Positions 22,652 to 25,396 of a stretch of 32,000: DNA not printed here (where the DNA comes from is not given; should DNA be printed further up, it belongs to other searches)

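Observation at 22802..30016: Four-gene operon of two heme-c-linked dehydrogenase-like beta-propeller/HEAT proteins, a DUF1080 protein and a small secreted protein inside an agarolytic locus, a candidate periplasmic oxidative glycan-processing system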

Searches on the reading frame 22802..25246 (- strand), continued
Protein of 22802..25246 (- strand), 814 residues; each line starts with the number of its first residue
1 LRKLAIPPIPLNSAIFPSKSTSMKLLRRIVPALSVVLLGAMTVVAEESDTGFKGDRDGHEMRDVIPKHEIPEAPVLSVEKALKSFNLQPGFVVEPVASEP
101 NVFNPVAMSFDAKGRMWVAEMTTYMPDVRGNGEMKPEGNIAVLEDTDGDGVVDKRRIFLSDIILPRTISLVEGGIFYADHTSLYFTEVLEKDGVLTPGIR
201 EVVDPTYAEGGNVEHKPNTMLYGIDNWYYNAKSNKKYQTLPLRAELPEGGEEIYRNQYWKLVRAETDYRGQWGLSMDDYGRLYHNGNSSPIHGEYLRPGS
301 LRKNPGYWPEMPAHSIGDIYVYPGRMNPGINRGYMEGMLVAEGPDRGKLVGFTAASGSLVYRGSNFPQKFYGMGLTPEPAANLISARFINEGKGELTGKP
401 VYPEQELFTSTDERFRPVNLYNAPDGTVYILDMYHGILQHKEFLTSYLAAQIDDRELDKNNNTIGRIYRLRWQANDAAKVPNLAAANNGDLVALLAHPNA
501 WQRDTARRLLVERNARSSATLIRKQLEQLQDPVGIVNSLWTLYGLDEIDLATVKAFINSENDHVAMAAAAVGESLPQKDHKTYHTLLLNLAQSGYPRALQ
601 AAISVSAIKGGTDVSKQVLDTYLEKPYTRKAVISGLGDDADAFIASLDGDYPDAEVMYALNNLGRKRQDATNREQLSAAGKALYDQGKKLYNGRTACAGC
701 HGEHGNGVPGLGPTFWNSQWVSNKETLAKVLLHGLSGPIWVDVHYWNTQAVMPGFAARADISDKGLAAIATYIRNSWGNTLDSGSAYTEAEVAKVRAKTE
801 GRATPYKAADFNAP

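Call 86: find_encoding_contigs(protein=P0110, flank=8000, max_places=1)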
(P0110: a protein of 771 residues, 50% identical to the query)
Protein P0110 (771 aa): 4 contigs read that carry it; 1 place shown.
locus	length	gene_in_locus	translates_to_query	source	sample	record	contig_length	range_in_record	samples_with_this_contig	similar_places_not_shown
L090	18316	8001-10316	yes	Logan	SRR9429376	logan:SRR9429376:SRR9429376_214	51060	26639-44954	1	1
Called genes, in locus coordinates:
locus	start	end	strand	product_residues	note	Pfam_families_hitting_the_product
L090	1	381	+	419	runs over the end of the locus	PF09861:Lar_N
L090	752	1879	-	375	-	PF00532:Peripla_BP_1, PF22177:PBP1_XylR (faint), PF13377:Peripla_BP_3, PF00165:HTH_AraC (faint), PF12833:HTH_18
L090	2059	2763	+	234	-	PF06439:3keto-disac_hyd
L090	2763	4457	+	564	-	PF01566:Nramp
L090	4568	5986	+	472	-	PF00884:Sulfatase, PF01663:Phosphodiest (faint), PF16347:SGSH_C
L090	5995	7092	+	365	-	PF01408:GFO_IDH_MocA, PF03447:NAD_binding_3 (weak), PF02894:GFO_IDH_MocA_C, PF22725:GFO_IDH_MocA_C3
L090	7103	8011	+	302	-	PF01261:AP_endonuc_2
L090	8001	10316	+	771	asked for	PF23500:DUF7133, PF00034:Cytochrom_C, PF13442:Cytochrome_CBB3 (weak)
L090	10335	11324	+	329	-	PF00392:GntR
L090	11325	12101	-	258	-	PF00497:SBP_bac_3, PF10613:Lig_chan-Glu_bd (faint)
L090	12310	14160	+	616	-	PF13347:MFS_2, PF07690:MFS_1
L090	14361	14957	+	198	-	PF01797:Y1_Tnp (weak)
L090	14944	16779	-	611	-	PF01807:Zn_ribbon_DnaG, PF08275:DNAG_N, PF01751:Toprim, PF13155:Toprim_2, PF13362:Toprim_3 (faint), PF13662:Toprim_4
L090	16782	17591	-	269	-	PF14559:TPR_19 (faint), PF13432:TPR_16 (faint)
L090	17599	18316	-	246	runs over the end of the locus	PF00590:TP_methylase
